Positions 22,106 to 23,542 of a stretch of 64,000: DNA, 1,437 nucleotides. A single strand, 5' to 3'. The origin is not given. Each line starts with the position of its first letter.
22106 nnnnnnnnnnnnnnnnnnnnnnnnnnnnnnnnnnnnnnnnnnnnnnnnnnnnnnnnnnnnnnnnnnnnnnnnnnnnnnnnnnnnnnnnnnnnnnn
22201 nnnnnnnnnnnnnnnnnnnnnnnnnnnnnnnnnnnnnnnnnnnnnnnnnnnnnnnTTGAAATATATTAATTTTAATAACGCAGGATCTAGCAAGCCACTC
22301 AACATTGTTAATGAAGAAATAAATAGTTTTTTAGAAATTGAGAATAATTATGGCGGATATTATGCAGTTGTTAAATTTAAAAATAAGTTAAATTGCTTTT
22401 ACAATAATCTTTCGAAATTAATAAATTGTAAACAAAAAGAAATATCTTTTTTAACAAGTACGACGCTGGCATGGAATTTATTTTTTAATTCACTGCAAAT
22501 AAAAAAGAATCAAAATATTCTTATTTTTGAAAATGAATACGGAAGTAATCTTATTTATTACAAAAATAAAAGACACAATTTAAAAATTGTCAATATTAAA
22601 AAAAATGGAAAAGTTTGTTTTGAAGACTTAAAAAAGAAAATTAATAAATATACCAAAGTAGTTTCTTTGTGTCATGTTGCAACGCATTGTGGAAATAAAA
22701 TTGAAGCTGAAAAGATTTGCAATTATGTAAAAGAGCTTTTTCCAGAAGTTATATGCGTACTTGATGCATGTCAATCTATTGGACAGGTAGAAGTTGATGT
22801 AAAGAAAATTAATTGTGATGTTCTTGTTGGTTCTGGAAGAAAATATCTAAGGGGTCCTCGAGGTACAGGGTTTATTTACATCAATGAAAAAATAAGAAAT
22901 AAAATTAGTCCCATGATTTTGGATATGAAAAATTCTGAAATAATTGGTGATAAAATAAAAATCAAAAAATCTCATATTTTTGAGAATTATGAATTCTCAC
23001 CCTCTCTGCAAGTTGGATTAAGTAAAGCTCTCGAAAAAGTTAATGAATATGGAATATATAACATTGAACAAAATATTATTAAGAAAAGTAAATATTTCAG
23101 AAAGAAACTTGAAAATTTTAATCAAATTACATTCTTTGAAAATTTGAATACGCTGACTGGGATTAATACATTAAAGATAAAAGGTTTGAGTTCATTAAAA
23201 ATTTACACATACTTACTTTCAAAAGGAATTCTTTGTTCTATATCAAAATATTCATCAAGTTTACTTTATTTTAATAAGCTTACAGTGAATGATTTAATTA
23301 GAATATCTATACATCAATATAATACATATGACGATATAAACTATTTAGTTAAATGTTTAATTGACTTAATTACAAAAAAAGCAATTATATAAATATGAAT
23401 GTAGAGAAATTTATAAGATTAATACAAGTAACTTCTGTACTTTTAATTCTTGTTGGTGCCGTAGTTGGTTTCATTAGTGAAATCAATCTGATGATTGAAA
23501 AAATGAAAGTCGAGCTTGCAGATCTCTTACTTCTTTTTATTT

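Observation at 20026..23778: Compact egtB-egtD-egtE ergothioneine operon without egtA/egtC, plus a co-transcribed small membrane protein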

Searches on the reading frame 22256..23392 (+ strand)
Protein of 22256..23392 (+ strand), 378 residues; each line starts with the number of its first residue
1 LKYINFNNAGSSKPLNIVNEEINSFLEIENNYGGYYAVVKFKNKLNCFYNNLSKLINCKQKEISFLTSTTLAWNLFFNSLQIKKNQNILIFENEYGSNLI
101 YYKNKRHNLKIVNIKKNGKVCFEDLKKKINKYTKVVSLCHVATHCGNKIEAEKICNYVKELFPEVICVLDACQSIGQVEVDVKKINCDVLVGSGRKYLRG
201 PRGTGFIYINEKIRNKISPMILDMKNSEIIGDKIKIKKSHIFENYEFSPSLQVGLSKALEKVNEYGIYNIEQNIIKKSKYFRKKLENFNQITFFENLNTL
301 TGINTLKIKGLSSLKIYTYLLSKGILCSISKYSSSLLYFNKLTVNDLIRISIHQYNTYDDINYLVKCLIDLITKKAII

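Call 3: search_protein_families(library=pfam, proteins=[window:22256-23392:+], max_evalue=0.01)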
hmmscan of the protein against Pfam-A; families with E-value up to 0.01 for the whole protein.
window:22256-23392:+ (378 aa): 4 families
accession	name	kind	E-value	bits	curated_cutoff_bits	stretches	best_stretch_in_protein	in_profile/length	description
PF00266.25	Aminotran_5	-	2.3e-49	168.8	21.5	1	5-364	3-371/371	Aminotransferase class-V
PF00155.27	Aminotran_1_2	-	4.9e-06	26.4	19.7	1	29-290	35-294/361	Aminotransferase class I and II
PF01053.26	Cys_Met_Meta_PP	-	0.00037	19.6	27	1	81-201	87-203/381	Cys/Met metabolism PLP-dependent enzyme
PF06838.17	Met_gamma_lyase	-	0.0016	17.5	24.2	1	108-198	131-225/405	Methionine gamma-lyase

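Call 4: search_protein_families(library=ncbifam, proteins=[window:22256-23392:+], max_evalue=0.01)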
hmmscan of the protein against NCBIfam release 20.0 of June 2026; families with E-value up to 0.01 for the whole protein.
window:22256-23392:+ (378 aa): 24 families
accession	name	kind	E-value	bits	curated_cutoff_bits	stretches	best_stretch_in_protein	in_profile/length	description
TIGR01979.1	sufS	subfamily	1.2e-41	142.9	475.1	1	7-370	24-397/403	SufS family cysteine desulfurase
TIGR04343.1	egtE_PLP_lyase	equivalog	2.5e-30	105.5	400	1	7-367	18-367/370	ergothioneine biosynthesis PLP-dependent enzyme EgtE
TIGR01977.1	am_tr_V_EF2568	hypoth_equivalog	2.9e-29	102.3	377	1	6-369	3-374/376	cysteine desulfurase family protein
NF041166.1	f2_encap_cargo1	exception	1.3e-25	90.5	800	1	53-369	299-621/623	family 2A encapsulin nanocompartment cargo protein cysteine desulfurase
NF006791.0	PRK09295.1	equivalog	4.6e-25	88.6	661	1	39-369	63-399/406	cysteine desulfurase SufS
NF051467.1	peri_mod_PvdN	equivalog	3.1e-21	75.5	650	1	52-327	105-390/425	pyoverdine-tailoring periplasmic protein PvdN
TIGR03402.1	FeS_nifS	equivalog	6.3e-20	71.3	530.75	1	20-374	17-372/379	cysteine desulfurase NifS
TIGR02006.1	IscS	equivalog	2.9e-17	62.8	643.2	1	49-222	53-229/402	IscS subfamily cysteine desulfurase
NF010611.0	PRK14012.1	equivalog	4e-17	62.2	548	1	46-222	54-233/406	IscS subfamily cysteine desulfurase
NF002806.0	PRK02948.1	subfamily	2.4e-16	59.7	304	1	42-215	42-218/381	IscS subfamily cysteine desulfurase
NF008126.0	PRK10874.1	equivalog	8.3e-16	58.1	607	1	46-368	66-392/401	cysteine desulfurase CsdA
TIGR03392.1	FeS_syn_CsdA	equivalog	3.1e-14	53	493.6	1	50-368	67-389/398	cysteine desulfurase CsdA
NF040779.1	Sec_lyase_SclA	exception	3.8e-14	52.4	525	1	3-286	2-288/378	selenocysteine lyase SclA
TIGR03235.1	DNA_S_dndA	equivalog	1.7e-13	50.6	480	1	50-219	49-224/353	cysteine desulfurase DndA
TIGR03403.1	nifS_epsilon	equivalog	2.4e-12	46.4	587.7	1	75-220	80-223/382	NifS family cysteine desulfurase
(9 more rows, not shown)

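Call 6: search_solved_structures(query=window:22256-23392:+, show_alignments=2)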
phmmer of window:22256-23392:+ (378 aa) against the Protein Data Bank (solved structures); distinct sequences matched with E-value up to 0.001: 76 (the best 60 are shown).
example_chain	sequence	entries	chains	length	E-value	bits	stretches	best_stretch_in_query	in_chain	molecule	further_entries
5b7s_A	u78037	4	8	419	3.8e-21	79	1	48-371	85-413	Cysteine desulfurase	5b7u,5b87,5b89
4q76_A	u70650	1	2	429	1.6e-20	77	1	9-372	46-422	Cysteine desulfurase 2, chloroplastic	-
4q75_A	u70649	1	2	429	7.6e-20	74.7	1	9-372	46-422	Cysteine desulfurase 2, chloroplastic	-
1t3i_A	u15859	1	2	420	6e-19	71.8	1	6-368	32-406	Probable cysteine desulfurase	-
8ztp_A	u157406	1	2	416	2.5e-18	69.8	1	48-369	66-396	cysteine desulfurase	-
6c9e_A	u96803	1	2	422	3e-18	69.5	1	4-368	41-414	Cysteine desulfurase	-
7e6a_A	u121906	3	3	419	9e-18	67.9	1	51-368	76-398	Cysteine desulfurase SufS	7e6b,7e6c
5j8q_A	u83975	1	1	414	1.6e-17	67.1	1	51-368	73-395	Cysteine desulfurase SufS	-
5xt5_A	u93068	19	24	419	1.6e-17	67.1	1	51-368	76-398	Cysteine desulfurase SufS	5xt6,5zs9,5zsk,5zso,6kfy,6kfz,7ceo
8d8s_A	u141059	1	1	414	4.6e-17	65.6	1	51-368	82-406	Cysteine desulfurase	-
7ceq_A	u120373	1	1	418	5.7e-17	65.3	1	51-368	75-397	Cysteine desulfurase SufS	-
7cer_A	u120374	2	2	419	5.7e-17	65.3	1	51-368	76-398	Cysteine desulfurase SufS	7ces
9d2d_A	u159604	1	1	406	9.4e-17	64.6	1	40-367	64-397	Cysteine desulfurase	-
6o11_A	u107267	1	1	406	1e-16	64.4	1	40-367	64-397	Cysteine desulfurase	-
7e6d_A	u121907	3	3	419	1e-16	64.4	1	51-368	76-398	Cysteine desulfurase SufS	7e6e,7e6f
8iry_A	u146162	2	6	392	2.9e-10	43.2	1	26-362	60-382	Probable hercynylcysteine sulfoxide lyase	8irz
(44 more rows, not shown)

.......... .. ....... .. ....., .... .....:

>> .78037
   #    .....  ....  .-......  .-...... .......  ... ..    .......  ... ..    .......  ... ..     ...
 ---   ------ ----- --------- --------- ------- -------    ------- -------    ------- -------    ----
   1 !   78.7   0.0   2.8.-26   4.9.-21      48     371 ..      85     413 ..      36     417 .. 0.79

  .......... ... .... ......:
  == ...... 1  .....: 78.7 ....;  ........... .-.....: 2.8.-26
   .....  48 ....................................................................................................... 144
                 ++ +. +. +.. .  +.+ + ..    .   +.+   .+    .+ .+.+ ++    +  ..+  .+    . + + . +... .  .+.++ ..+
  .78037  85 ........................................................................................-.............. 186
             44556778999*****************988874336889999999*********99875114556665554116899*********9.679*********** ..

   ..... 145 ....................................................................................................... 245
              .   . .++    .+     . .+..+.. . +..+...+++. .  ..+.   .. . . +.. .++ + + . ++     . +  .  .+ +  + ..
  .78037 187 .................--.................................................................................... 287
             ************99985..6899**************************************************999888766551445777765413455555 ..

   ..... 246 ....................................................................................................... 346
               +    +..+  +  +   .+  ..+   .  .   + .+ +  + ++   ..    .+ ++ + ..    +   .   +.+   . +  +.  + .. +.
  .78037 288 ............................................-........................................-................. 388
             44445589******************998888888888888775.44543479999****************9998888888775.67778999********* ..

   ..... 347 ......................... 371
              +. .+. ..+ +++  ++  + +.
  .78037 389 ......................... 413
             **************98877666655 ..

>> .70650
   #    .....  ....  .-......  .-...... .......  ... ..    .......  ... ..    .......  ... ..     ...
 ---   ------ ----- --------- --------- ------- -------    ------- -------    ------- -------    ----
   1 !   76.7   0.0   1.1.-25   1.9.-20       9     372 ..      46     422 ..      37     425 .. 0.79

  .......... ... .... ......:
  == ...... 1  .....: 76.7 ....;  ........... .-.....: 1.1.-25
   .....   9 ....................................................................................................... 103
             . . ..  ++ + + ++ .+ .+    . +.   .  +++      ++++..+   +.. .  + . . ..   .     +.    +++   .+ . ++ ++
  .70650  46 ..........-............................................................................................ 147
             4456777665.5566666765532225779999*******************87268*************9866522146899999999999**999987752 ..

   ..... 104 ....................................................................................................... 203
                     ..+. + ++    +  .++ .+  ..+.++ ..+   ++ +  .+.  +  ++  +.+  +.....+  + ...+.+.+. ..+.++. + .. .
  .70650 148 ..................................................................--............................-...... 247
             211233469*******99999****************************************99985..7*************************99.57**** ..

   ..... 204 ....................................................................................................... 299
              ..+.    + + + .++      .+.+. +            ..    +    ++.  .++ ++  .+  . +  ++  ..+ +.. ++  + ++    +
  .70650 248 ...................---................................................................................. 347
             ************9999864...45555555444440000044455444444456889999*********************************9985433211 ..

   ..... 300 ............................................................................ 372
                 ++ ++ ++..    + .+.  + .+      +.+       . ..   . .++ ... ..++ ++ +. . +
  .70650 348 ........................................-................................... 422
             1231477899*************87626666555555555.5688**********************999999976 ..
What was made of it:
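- On EgtE (mycobacterial hercynylcysteine sulfoxide lyase, TIGR04343): MsEgtE 8iry scores 43 bits, below SufS at 79 bits (call 6).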

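Call 11: find_homologous_proteins(query=window:22256-23392:+, max_evalue=0.00001)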
Query window:22256-23392:+ (378 aa): 5066 proteins with E <= 0.00001 among 8000 candidates; the best 120 are listed.
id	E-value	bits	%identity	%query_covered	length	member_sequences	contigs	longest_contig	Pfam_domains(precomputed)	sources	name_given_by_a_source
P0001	4.1e-232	788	96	100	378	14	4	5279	PF00155.28,PF00266.26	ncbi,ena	-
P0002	6.2e-226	768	94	100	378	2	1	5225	PF00155.28,PF00266.26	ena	-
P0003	2.9e-213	726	88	100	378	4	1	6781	PF00155.28,PF00266.26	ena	-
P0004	3.7e-210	716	87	100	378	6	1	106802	PF00266.26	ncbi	-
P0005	1.0e-209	714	87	100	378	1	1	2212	PF00155.28,PF00266.26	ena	-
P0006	4.7e-209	712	86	100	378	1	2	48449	PF00155.28,PF00266.26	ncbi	-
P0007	4.7e-209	712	87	100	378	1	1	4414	PF00266.26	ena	-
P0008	6.2e-208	708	85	100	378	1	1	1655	PF00266.26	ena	-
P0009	1.4e-207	707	86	100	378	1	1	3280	PF00155.28,PF00266.26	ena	-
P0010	3.9e-206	702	85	100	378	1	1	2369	PF00155.28,PF00266.26,PF01053.27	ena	-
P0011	7.9e-206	701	86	100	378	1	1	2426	PF00155.28,PF00266.26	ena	-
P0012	1.5e-205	700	85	100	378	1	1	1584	PF00155.28,PF00266.26,PF06838.18,PF01053.27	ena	-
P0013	2.4e-205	700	85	100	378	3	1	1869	PF00155.28,PF00266.26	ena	-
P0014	1.1e-203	694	84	100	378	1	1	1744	PF00155.28,PF00266.26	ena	-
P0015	1.2e-203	694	84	100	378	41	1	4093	PF00155.28,PF00266.26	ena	-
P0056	5.8e-129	449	56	99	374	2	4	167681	PF00155.28,PF00266.26,PF01053.27,PF01041.24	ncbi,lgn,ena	ncbi:MAG: aminotransferase class V-fold PLP-dependent enzyme [Alphaproteobacteria bacterium]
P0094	2.1e-102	361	50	97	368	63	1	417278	PF00266.26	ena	-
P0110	5.9e-100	353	48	98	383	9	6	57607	PF00155.28,PF00266.26,PF01053.27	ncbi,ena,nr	ncbi:MAG: putative cysteine desulfurase [Alphaproteobacteria bacterium MarineAlpha8_Bin1]|nr:MAG: pu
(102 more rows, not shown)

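Call 12: find_encoding_contigs(protein=P0056, flank=6000, max_places=2)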
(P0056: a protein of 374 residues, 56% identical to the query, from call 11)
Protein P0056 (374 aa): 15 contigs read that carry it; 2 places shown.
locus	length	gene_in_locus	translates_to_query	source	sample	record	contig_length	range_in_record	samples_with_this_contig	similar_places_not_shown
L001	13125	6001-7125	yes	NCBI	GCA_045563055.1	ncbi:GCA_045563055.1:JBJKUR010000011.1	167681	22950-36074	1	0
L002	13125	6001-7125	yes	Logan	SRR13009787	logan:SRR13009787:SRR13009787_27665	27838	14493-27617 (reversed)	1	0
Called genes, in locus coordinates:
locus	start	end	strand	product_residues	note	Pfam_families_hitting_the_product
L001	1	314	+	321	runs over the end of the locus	-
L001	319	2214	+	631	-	PF13522:GATase_6, PF13537:GATase_7, PF00733:Asn_synthase, PF06508:QueC (faint)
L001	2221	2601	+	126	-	PF01648:ACPS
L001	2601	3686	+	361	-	PF13439:Glyco_transf_4, PF00534:Glycos_transf_1, PF13692:Glyco_trans_1_4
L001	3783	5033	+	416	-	PF12867:DinB_2 (weak), PF03781:FGE-sulfatase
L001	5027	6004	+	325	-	PF10017:Methyltransf_33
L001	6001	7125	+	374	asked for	PF00155:Aminotran_1_2 (weak), PF00266:Aminotran_5, PF01041:DegT_DnrJ_EryC1 (weak), PF01053:Cys_Met_Meta_PP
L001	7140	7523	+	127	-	PF06146:PsiE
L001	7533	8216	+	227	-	PF01569:PAP2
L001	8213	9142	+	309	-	PF06258:Mito_fiss_Elm1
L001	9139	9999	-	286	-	PF03279:Lip_A_acyltrans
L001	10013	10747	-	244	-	PF00590:TP_methylase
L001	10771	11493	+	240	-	PF02463:SMC_N (weak), PF00005:ABC_tran, PF13304:AAA_21 (faint)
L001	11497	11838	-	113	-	-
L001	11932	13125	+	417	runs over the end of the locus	PF07690:MFS_1, PF13000:Acatn, PF07690:MFS_1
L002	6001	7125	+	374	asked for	PF00155:Aminotran_1_2 (weak), PF00266:Aminotran_5, PF01041:DegT_DnrJ_EryC1 (weak), PF01053:Cys_Met_Meta_PP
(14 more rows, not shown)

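Call 13: find_encoding_contigs(protein=P0094, flank=6000, max_places=2)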
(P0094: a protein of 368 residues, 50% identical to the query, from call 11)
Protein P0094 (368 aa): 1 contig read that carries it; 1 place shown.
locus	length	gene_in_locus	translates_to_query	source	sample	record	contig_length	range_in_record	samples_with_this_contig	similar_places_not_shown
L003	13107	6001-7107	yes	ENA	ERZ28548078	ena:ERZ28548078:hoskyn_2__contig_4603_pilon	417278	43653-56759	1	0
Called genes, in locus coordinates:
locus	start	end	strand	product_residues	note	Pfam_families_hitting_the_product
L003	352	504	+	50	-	-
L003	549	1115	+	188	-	PF13522:GATase_6, PF13537:GATase_7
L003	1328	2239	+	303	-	PF00733:Asn_synthase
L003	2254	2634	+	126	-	PF01648:ACPS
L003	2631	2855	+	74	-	-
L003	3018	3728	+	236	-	PF00534:Glycos_transf_1, PF13692:Glyco_trans_1_4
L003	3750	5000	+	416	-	PF03781:FGE-sulfatase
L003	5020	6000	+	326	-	PF10017:Methyltransf_33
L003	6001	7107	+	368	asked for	PF00266:Aminotran_5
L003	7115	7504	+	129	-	PF06146:PsiE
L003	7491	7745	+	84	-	-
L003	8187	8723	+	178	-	PF06258:Mito_fiss_Elm1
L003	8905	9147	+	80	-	PF06258:Mito_fiss_Elm1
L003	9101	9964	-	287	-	PF03279:Lip_A_acyltrans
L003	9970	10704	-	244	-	PF00590:TP_methylase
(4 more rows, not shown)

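Call 14: find_encoding_contigs(protein=P0110, flank=6000, max_places=2)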
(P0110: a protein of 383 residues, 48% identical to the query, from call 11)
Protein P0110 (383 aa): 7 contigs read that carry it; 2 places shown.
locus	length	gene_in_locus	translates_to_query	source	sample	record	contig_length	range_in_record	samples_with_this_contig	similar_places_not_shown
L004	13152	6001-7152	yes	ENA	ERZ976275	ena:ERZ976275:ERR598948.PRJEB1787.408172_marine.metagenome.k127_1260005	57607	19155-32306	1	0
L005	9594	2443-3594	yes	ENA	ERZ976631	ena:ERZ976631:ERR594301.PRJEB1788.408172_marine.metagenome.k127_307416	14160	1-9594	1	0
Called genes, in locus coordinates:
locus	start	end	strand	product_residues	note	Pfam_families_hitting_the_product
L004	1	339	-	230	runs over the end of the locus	PF00733:Asn_synthase, PF06508:QueC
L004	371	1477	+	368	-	PF08331:QueG_DUF1730, PF13187:Fer4_9 (faint), PF25160:LdpA_Fe-S-bd (faint), PF13484:Fer4_16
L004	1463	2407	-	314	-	PF00561:Abhydrolase_1, PF12146:Hydrolase_4, PF12697:Abhydrolase_6, PF03096:Ndr (weak)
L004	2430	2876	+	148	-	-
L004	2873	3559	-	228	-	PF13462:Thioredoxin_4, PF13098:Thioredoxin_2, PF01323:DSBA, PF13743:Thioredoxin_5 (faint)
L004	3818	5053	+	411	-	PF12867:DinB_2 (weak), PF03781:FGE-sulfatase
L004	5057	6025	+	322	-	PF10017:Methyltransf_33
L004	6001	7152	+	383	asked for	PF00155:Aminotran_1_2 (weak), PF00266:Aminotran_5, PF01053:Cys_Met_Meta_PP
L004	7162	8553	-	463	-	PF00483:NTP_transferase, PF01050:MannoseP_isomer, PF07883:Cupin_2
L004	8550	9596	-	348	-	PF01370:Epimerase, PF04321:RmlD_sub_bind (weak), PF16363:GDP_Man_Dehyd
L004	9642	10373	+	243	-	-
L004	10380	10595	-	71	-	-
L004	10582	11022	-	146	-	-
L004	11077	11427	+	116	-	-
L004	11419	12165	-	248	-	PF00994:MoCF_biosynth, PF24102:FLAD1_M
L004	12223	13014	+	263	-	PF00557:Peptidase_M24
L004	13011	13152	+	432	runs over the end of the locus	PF00206:Lyase_1, PF10397:ADSL_C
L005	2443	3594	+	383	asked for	PF00155:Aminotran_1_2 (weak), PF00266:Aminotran_5, PF01053:Cys_Met_Meta_PP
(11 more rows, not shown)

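Call 31: find_related_loci(query=A1, collection=genome_contigs, flank=7000)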
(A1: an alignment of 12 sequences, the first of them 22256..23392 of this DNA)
Query A1 (378 aa) in genome_contigs; peptide patterns used: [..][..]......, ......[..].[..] (x = any residue, [..] = any of these).
155 stretches matched a pattern; 55 encode a relative of the query (tblastn E <= 1e-3); 54 distinct loci.
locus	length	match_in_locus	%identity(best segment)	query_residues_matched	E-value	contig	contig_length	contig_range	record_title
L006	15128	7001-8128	91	1-376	0e+0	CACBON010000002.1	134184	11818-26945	uncultured Alphaproteobacteria bacterium isolate AG-359-F09 genome assembly, contig: AG-359-F09_NODE_2, whole genome sho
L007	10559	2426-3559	86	1-378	0e+0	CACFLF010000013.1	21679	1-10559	uncultured Alphaproteobacteria bacterium isolate AG-908-F15 genome assembly, contig: AG-908-F15_NODE_13, whole genome sh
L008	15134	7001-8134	84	1-378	0e+0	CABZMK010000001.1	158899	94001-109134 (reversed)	MAG: uncultured Alphaproteobacteria bacterium isolate AG-337-K15 genome assembly, contig: AG-337-K15_NODE_1, whole genom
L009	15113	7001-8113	85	1-371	0e+0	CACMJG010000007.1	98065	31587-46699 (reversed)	MAG: uncultured Alphaproteobacteria bacterium isolate AG-891-J16 genome assembly, contig: AG-891-J16_NODE_7, whole genom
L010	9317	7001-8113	84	1-371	0e+0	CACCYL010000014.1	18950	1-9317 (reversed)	uncultured Alphaproteobacteria bacterium isolate AG-903-D15 genome assembly, contig: AG-903-D15_NODE_14, whole genome sh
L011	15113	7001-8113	77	1-371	0e+0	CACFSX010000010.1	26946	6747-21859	uncultured Alphaproteobacteria bacterium isolate AG-908-P05 genome assembly, contig: AG-908-P05_NODE_10, whole genome sh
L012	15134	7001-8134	85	1-378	0e+0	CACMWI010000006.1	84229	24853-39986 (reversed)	MAG: uncultured Alphaproteobacteria bacterium isolate AG-892-F10 genome assembly, contig: AG-892-F10_NODE_6, whole genom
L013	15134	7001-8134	63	1-378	2e-156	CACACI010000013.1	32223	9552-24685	uncultured Alphaproteobacteria bacterium isolate AG-343-F10 genome assembly, contig: AG-343-F10_NODE_13, whole genome sh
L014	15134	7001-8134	64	1-378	5e-154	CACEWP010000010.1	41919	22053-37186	uncultured Alphaproteobacteria bacterium isolate AG-907-I19 genome assembly, contig: AG-907-I19_NODE_10, whole genome sh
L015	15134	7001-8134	54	1-378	2e-131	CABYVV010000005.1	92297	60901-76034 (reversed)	MAG: uncultured Alphaproteobacteria bacterium isolate AG-895-B20 genome assembly, contig: AG-895-B20_NODE_5, whole genom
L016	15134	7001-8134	56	1-378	2e-130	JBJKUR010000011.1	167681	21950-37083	MAG: Alphaproteobacteria bacterium isolate LRMED-288 Alphaproteobacteria-LRMED-288-C2, whole genome shotgun sequence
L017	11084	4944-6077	53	1-378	8e-128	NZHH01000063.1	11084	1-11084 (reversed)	MAG: Rickettsiales bacterium isolate MED652 69148, whole genome shotgun sequence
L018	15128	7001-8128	51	1-375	2e-114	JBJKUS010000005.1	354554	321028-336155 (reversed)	MAG: Alphaproteobacteria bacterium isolate LRMED-289 Alphaproteobacteria-LRMED-289-C5, whole genome shotgun sequence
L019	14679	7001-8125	53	1-374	2e-112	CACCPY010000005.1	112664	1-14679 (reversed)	uncultured Alphaproteobacteria bacterium isolate AG-901-J22 genome assembly, contig: AG-901-J22_NODE_5, whole genome sho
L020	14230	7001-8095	50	1-368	7e-108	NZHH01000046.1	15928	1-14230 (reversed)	MAG: Rickettsiales bacterium isolate MED652 62728, whole genome shotgun sequence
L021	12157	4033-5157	49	1-375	4e-108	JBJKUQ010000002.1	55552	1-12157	MAG: Alphaproteobacteria bacterium isolate LRMED-287 Alphaproteobacteria-LRMED-287-C1261, whole genome shotgun sequence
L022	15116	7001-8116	48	1-371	2e-106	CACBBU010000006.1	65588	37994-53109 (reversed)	uncultured Alphaproteobacteria bacterium isolate AG-899-D02 genome assembly, contig: AG-899-D02_NODE_6, whole genome sho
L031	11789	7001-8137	45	1-374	4e-93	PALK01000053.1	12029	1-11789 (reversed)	MAG: Rickettsiales bacterium isolate SAT45 326057, whole genome shotgun sequence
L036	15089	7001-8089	31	4-362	6e-61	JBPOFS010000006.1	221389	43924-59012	MAG: Gammaproteobacteria bacterium isolate MAG_33 MAG_33_6, whole genome shotgun sequence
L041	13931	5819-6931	26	6-371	2e-34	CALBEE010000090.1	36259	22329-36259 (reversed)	MAG: uncultured Saprospiraceae bacterium isolate L3_Bin_Bin_106_sub_1 genome assembly, contig: c_000000958272, whole gen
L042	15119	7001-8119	30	6-369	2e-33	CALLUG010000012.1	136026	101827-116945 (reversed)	MAG: uncultured Flavobacteriaceae bacterium isolate H1_Bin_MAXBIN__077_sub_1 genome assembly, contig: c_000000154508, wh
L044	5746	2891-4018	23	3-368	5e-25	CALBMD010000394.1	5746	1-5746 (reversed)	MAG TPA_asm: uncultured proteobacterium isolate SRR6231156_bin.83_CONCOCT_v1.1_MAG genome assembly, contig: ERZ650269.25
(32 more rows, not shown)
